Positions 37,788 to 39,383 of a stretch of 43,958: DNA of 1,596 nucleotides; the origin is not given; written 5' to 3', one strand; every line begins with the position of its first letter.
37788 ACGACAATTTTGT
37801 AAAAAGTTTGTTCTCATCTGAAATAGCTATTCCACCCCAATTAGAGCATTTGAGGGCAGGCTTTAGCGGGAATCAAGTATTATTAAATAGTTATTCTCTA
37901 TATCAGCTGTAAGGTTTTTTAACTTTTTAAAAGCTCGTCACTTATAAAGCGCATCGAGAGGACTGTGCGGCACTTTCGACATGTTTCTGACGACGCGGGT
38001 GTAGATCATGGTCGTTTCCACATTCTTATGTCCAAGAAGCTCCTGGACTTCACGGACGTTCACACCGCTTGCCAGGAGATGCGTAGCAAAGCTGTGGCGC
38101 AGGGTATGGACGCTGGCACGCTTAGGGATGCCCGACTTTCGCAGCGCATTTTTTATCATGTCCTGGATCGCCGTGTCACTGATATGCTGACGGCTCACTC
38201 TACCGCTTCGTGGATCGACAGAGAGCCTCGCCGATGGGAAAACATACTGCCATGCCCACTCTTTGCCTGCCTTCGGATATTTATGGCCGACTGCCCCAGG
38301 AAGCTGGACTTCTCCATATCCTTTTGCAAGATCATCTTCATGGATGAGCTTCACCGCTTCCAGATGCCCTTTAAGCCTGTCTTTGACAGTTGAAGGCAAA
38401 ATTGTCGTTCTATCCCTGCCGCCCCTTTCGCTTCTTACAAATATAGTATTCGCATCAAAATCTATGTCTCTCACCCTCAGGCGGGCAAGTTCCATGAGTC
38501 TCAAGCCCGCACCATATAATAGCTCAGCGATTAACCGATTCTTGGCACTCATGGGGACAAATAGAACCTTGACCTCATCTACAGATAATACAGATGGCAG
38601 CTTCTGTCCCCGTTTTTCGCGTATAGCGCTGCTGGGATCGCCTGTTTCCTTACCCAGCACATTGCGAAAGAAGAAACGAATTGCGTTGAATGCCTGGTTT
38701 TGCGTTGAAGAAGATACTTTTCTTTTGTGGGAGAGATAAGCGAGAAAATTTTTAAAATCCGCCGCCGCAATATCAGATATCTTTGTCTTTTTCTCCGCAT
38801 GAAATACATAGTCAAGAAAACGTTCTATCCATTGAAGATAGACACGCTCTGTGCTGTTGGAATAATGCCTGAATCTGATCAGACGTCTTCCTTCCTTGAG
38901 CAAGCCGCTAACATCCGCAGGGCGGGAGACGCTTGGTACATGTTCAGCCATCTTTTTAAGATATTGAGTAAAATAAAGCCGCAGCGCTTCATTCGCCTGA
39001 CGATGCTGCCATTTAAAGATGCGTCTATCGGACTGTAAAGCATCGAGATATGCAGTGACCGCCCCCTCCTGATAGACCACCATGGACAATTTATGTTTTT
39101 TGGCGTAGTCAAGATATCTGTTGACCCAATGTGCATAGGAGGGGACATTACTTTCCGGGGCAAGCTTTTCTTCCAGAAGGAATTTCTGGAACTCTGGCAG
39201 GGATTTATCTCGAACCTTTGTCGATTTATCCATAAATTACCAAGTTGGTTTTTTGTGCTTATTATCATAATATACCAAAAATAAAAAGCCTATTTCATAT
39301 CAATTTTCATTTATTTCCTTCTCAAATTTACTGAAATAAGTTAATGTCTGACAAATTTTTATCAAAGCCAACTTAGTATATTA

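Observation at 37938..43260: Chromosomal integron candidate: bona fide IntI facing six co-oriented accessory ORFs, without obvious canonical attC sites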

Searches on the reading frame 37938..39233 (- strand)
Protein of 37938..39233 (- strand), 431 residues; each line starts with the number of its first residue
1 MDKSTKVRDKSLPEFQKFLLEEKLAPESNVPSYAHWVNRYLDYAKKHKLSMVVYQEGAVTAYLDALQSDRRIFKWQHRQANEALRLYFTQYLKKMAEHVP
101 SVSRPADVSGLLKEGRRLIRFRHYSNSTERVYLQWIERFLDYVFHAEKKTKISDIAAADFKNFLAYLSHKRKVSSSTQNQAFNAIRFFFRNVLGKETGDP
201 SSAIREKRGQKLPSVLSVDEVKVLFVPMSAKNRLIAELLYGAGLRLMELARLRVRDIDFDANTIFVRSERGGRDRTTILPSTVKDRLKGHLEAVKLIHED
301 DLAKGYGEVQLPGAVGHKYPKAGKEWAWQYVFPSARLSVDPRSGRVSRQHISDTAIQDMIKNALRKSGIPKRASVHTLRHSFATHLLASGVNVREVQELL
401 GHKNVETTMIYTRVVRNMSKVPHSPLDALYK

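Call 3: search_protein_families(library=pfam, proteins=[window:37938-39233:-], max_evalue=0.01)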
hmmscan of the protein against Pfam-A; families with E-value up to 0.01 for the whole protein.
window:37938-39233:- (431 aa): 4 families
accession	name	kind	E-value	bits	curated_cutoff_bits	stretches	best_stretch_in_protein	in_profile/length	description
PF00589.27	Phage_integrase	-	3.5e-34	118.5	27.1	1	227-414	19-168/172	Phage integrase family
PF13495.12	Phage_int_SAM_4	-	7.1e-28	97.3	27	2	111-198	1-84/85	Phage integrase, N-terminal SAM-like domain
PF02899.23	Phage_int_SAM_1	-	1.3e-06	29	22.3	1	118-190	8-77/83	Phage integrase, N-terminal SAM-like domain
PF13102.12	Phage_int_SAM_5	-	0.0013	19.5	22.3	1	125-190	18-80/98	Phage integrase SAM-like domain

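Call 4: search_protein_families(library=ncbifam, proteins=[window:37938-39233:-], max_evalue=0.01)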
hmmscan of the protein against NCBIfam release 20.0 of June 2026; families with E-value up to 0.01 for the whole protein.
window:37938-39233:- (431 aa): 12 families
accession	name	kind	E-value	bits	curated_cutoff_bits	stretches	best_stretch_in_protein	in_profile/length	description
TIGR02249.1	integrase_gron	subfamily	2.1e-116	388.7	265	2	112-429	2-315/315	integron integrase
NF011946.0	PRK15417.1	equivalog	5.9e-79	265.7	435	1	111-429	16-330/337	integron integrase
NF040815.2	recomb_XerA_Arch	equivalog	7.3e-55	186.4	220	2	120-295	8-176/263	site-specific tyrosine recombinase/integron integrase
TIGR02225.1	recomb_XerD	equivalog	1e-46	159.6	329.6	2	348-417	208-277/290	site-specific tyrosine recombinase XerD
TIGR02224.1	recomb_XerC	equivalog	2.1e-44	152.1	335.15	2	119-295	8-192/295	tyrosine recombinase XerC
NF001399.0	PRK00283.1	subfamily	3.3e-44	151.3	279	1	123-418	21-287/300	tyrosine recombinase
NF002331.0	PRK01287.1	subfamily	2.5e-33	115.6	371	2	350-419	247-318/365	site-specific tyrosine recombinase XerC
NF003462.0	PRK05084.1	equivalog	1.3e-17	63.6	267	2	348-419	280-349/360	tyrosine recombinase XerS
NF007370.0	PRK09870.1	subfamily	3.2e-12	46.5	221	2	352-413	117-178/200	tyrosine-type DNA invertase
NF007371.0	PRK09871.1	subfamily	3.4e-08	33.3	222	1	342-413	107-173/198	tyrosine-type DNA invertase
NF040693.1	recomb_GmtY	equivalog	5.7e-07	29.1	340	1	374-413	392-431/441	gamma-mobile-trio recombinase GmtY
NF002685.0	PRK02436.1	equivalog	7.5e-05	22.7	178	1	122-299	12-179/245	site-specific tyrosine recombinase XerD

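Call 7: find_encoding_contigs(protein=window:37938-39233:-, flank=10000, max_places=10)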
Protein window:37938-39233:- (431 aa): 2 contigs read that carry it; 2 places shown.
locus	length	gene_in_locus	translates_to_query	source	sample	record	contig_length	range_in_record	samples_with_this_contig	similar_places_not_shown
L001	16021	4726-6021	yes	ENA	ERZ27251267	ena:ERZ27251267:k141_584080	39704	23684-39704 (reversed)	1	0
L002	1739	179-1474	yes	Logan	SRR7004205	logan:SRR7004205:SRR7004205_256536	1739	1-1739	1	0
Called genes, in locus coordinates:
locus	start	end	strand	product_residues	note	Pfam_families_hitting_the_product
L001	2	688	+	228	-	PF08402:TOBE_2 (weak), PF03459:TOBE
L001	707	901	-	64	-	-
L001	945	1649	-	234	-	PF08713:DNA_alkylation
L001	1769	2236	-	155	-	PF08821:CGGC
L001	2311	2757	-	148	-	PF12675:DUF3795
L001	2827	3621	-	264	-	-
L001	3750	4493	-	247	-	-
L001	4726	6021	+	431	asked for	PF02899:Phage_int_SAM_1 (faint), PF13495:Phage_int_SAM_4, PF00589:Phage_integrase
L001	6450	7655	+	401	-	PF01210:NAD_Gly3P_dh_N, PF03807:F420_oxidored (faint), PF07479:NAD_Gly3P_dh_C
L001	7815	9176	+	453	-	PF00291:PALP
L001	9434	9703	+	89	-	-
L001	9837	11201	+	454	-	PF05496:RuvB_N, PF13207:AAA_17 (faint), PF00004:AAA, PF16193:AAA_assoc_2, PF12002:MgsA_C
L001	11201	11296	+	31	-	-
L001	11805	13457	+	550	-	PF00512:HisKA, PF02518:HATPase_c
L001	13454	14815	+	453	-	PF00072:Response_reg, PF00158:Sigma54_activat, PF14532:Sigma54_activ_2, PF07728:AAA_5, PF25601:AAA_lid_14, PF02954:HTH_8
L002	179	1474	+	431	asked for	PF02899:Phage_int_SAM_1 (faint), PF13495:Phage_int_SAM_4, PF00589:Phage_integrase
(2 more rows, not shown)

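Call 8: find_related_loci(query=window:37938-39233:-, collection=genome_contigs, flank=10000)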
Query window:37938-39233:- (431 aa) in genome_contigs; peptide patterns used: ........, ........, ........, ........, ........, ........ (x = any residue, [..] = any of these).
145 stretches matched a pattern; 63 encode a relative of the query (tblastn E <= 1e-3); 63 distinct loci.
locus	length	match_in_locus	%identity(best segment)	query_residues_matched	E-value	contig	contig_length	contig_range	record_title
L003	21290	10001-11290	90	1-431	0e+0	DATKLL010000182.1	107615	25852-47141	MAG TPA_asm: Syntrophales bacterium isolate SMAG_U14684 k141_3094205, whole genome shotgun sequence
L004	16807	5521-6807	67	1-430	0e+0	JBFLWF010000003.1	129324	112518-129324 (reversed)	MAG: Nitrospirota bacterium isolate MAG025 MAG025_3, whole genome shotgun sequence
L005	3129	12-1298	67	1-430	0e+0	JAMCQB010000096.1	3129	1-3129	MAG: Nitrospirae bacterium isolate FK_Sedi_A_Bin.59 NODE_90726_length_3129_cov_3.34011, whole genome shotgun sequence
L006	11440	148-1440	65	1-431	0e+0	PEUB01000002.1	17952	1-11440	MAG: Nitrospirae bacterium CG02_land_8_20_14_3_00_41_53 CG02_land_8_20_14_3.00_150_scaffold_1177_c, whole genome shotgun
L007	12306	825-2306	65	1-431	0e+0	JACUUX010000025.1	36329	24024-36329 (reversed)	MAG: Nitrospirae bacterium isolate Kmv42 NODE_486_length_36329_cov_93.737002, whole genome shotgun sequence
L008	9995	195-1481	62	1-430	0e+0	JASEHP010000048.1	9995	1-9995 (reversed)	MAG: Thermodesulfovibrionales bacterium isolate Yes70-26 NODE_48_length_9995_cov_26.433501, whole genome shotgun sequenc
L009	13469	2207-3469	64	10-430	0e+0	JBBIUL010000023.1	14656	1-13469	MAG: Nitrospira sp. isolate PBS170224_bin_52 NODE_2656_length_14656_cov_7.39783, whole genome shotgun sequence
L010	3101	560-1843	63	1-429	0e+0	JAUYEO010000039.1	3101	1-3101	MAG: Desulfobacterales bacterium isolate C21_concoct.bin.118_sub C21_k141_170947, whole genome shotgun sequence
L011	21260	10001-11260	64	9-429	3e-180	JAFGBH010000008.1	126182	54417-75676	MAG: Deltaproteobacteria bacterium isolate Zod_Metabat.1020 k87_411410, whole genome shotgun sequence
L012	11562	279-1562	62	1-430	8e-180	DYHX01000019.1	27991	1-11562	MAG TPA_asm: Nitrospira japonica isolate DR5_44_14 Afr_mines_DR5_196_length_27991_cov_6_120024, whole genome shotgun seq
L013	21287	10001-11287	61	1-430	3e-177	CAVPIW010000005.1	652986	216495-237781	MAG: uncultured Nitrospiraceae bacterium isolate MFD00032.bin.1.256 genome assembly, contig: contig_14621, whole genome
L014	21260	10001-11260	62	9-429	1e-175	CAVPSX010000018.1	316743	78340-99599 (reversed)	MAG: uncultured delta proteobacterium isolate MFD00032.bin.1.77 genome assembly, contig: contig_76438, whole genome shot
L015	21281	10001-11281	60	2-429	2e-175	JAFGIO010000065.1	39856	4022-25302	MAG: Deltaproteobacteria bacterium isolate Zod_Metabat.215 k87_1274769, whole genome shotgun sequence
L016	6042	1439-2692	62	12-429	7e-174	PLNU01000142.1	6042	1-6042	MAG: Syntrophaceae bacterium isolate fen_1160 73.20120800_E1X.10_contig_9559, whole genome shotgun sequence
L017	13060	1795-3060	61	8-430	4e-170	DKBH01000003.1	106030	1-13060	MAG TPA_asm: Nitrospiraceae bacterium UBA6905 UBA6905_contig_273, whole genome shotgun sequence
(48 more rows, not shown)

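Call 22: find_related_loci(query=window:37938-39233:-, collection=metagenome_contigs, flank=10000)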
Query window:37938-39233:- (431 aa) in metagenome_contigs; peptide patterns used: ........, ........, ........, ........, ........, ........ (x = any residue, [..] = any of these).
219 stretches matched a pattern; 124 encode a relative of the query (tblastn E <= 1e-3); the best 80 are kept; 80 distinct loci.
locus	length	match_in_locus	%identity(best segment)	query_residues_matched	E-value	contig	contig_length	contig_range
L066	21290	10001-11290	90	1-431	0e+0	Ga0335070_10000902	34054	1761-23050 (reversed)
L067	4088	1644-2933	83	1-430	0e+0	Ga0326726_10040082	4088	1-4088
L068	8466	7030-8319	66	1-430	0e+0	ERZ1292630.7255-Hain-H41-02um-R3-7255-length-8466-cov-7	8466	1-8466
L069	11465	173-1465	65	1-431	0e+0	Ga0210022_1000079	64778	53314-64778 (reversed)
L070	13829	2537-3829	65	1-431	0e+0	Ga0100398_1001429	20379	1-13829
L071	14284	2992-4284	65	1-431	0e+0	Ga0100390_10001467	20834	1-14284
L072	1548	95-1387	64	1-431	0e+0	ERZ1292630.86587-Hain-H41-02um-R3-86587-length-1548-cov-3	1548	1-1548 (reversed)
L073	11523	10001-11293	65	1-431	0e+0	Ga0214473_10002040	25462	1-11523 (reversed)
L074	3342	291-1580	62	1-431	0e+0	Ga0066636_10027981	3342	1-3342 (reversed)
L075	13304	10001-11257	65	12-431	0e+0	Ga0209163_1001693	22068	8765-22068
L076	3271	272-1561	62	1-431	0e+0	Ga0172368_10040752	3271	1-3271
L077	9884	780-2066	62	1-431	0e+0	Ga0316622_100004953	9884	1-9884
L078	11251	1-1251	63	14-431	1e-180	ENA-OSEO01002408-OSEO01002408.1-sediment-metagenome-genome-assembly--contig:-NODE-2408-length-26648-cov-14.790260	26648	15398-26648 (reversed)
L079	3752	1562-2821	61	10-430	0e+0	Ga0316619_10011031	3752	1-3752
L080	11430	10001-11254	63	12-429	2e-177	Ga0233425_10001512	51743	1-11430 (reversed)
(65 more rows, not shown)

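Call 42: search_protein_families(library=pfam, proteins=[L003:7871-8779:-, L003:6634-7722:-, L003:5972-6616:-, L003:3745-4203:-, L003:1621-2340:+, L003:2597-3427:+, L003:483-1613:+, L067:639-1460:-], max_evalue=0.01)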
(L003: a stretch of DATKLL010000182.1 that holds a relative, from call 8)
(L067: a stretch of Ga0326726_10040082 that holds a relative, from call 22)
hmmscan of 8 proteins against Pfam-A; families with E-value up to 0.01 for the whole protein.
L003:7871-8779:- (302 aa): 15 families
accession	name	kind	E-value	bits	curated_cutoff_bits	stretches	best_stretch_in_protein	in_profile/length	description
PF08241.18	Methyltransf_11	-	1.2e-24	87.2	21.2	1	83-180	1-93/95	Methyltransferase domain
PF13649.12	Methyltransf_25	-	4.4e-24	85.4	27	1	82-177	1-96/97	Methyltransferase domain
PF01209.24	Ubie_methyltran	-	1.8e-21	77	20.1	1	66-182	36-151/233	ubiE/COQ5 methyltransferase family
PF13847.12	Methyltransf_31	-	1.6e-20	73.7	27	1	78-229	3-145/145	Methyltransferase domain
PF08242.18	Methyltransf_12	-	2.4e-14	54.3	30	1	83-180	1-98/98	Methyltransferase domain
PF13489.12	Methyltransf_23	-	1.3e-10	41.7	27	1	70-180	14-114/164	Methyltransferase domain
PF06325.19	PrmA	-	7.1e-10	39.3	22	1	64-153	147-232/296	Ribosomal protein L11 methyltransferase (PrmA)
PF05175.20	MTS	-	3.9e-07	30.3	23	1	71-153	30-104/170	Methyltransferase small domain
PF01728.25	FtsJ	-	1.6e-05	25.4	24.1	1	75-156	19-100/181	FtsJ-like methyltransferase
PF08003.17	Methyltransf_9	-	9.4e-05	22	23.8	1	76-153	113-188/315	Protein of unknown function (DUF1698)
PF01170.24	UPF0020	-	9.7e-05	22.6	22.3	1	101-171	76-145/197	RMKL-like, methyltransferase domain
PF02353.26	CMAS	-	0.00069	19.5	27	1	63-127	46-111/273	Mycolic acid cyclopropane synthetase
PF10294.15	Methyltransf_16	-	0.0022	18.2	21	1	66-152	34-125/174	Lysine methyltransferase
PF12847.13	Methyltransf_18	-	0.003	18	27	1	78-155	14-91/151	Methyltransferase domain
PF07021.18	MetW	-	0.0067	16.5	21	0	78-175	13-103/193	Methionine biosynthesis protein MetW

L003:6634-7722:- (362 aa): 1 family
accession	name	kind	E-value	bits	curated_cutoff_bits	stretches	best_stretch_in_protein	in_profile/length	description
PF02156.21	Glyco_hydro_26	-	3.9e-06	26.9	20.2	1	158-274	134-246/311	Glycosyl hydrolase family 26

L003:5972-6616:- (214 aa): 10 families
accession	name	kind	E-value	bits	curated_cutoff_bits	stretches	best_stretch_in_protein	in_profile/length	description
PF13649.12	Methyltransf_25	-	2.7e-20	73.3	27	1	46-139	1-96/97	Methyltransferase domain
PF08241.18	Methyltransf_11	-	3e-19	69.9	21.2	1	47-139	1-90/95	Methyltransferase domain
PF13847.12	Methyltransf_31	-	1.9e-16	60.5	27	1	41-141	2-106/145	Methyltransferase domain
PF08242.18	Methyltransf_12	-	3e-13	50.8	30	1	47-139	1-95/98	Methyltransferase domain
PF07021.18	MetW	-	3.1e-13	50.2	21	1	37-141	8-107/193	Methionine biosynthesis protein MetW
PF13489.12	Methyltransf_23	-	2.9e-12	47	27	1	26-139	6-111/164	Methyltransferase domain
PF01209.24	Ubie_methyltran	-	3.7e-12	46.5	20.1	1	40-140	45-147/233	ubiE/COQ5 methyltransferase family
PF01728.25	FtsJ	-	4.8e-07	30.3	24.1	1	37-138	16-127/181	FtsJ-like methyltransferase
PF05175.20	MTS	-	0.00016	21.8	23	1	43-109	32-100/170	Methyltransferase small domain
PF02353.26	CMAS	-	0.0012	18.7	27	1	40-84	60-104/273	Mycolic acid cyclopropane synthetase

L003:3745-4203:- (152 aa): 7 families
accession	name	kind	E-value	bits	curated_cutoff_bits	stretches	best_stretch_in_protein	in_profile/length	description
PF00583.31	Acetyltransf_1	-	5.2e-16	59.4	20.7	1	31-130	14-116/116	Acetyltransferase (GNAT) family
PF13673.13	Acetyltransf_10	-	8e-13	48.9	23.6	1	43-149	20-126/128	Acetyltransferase (GNAT) domain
PF13508.13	Acetyltransf_7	-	9e-13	48.9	27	1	54-131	5-83/84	Acetyltransferase (GNAT) domain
PF12568.14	PanZ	-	9.5e-07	28.8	22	1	59-114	45-100/128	Acetyltransferase (GNAT) domain, PanZ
PF08445.16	FR47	-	2.1e-06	28.1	22.1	1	75-133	21-80/86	FR47-like protein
PF13527.13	Acetyltransf_9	-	0.0012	19.3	25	1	14-132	12-126/127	Acetyltransferase (GNAT) domain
PF13480.13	Acetyltransf_6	-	0.0024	18.5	22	1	11-99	30-119/143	Acetyltransferase (GNAT) domain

L003:1621-2340:+ (239 aa): 0 families

L003:2597-3427:+ (276 aa): 1 family
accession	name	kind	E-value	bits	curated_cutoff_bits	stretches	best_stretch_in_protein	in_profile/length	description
PF00696.33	AA_kinase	-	4.9e-22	79.2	24.9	1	45-224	3-202/234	Amino acid kinase family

L003:483-1613:+ (376 aa): 17 families
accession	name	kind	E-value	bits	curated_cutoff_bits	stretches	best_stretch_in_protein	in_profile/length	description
PF00005.33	ABC_tran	-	1.8e-33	116.4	25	1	27-167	5-136/137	ABC transporter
PF13304.12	AAA_21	-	1.6e-12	48.6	27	2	36-69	2-34/304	AAA domain, putative AbiEii toxin, Type IV TA system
PF03459.23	TOBE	-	4.4e-10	40.1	22.3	1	299-360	1-64/64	TOBE domain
PF13175.12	AAA_15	-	4.6e-06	26.9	32.1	1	35-88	25-83/374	AAA ATPase domain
PF02463.25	SMC_N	-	1.3e-05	25.2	40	1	34-203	25-204/220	RecF/RecN/SMC N terminal domain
PF08402.16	TOBE_2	-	2e-05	25.1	21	1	283-360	3-75/76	TOBE domain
PF13555.12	AAA_29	-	3.8e-05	23.8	27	1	28-59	17-48/61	P-loop containing region of AAA domain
PF13401.12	AAA_22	-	0.00032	21.4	27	1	34-118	6-65/130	AAA domain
PF13558.12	SbcC_Walker_B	-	0.00042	20.9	27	1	135-182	28-88/90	SbcC/RAD50-like, Walker B motif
PF13191.12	AAA_16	-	0.00071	20.6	32.6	1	31-202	22-142/167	AAA ATPase domain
PF07728.20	AAA_5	-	0.0011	19.5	22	0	36-58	2-24/139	AAA domain (dynein-related subfamily)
PF13476.12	AAA_23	-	0.0015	19.7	27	1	34-59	20-45/201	AAA domain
PF13514.12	AAA_27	-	0.0045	17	22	1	34-61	27-54/206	AAA domain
PF03266.21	NTPase_1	-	0.0058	16.9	23.9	0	37-62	3-28/168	NTPase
PF09818.15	ABC_ATPase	-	0.0064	16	23.2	0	25-55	72-101/283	P-loop domain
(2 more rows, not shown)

L067:639-1460:- (273 aa): 0 families
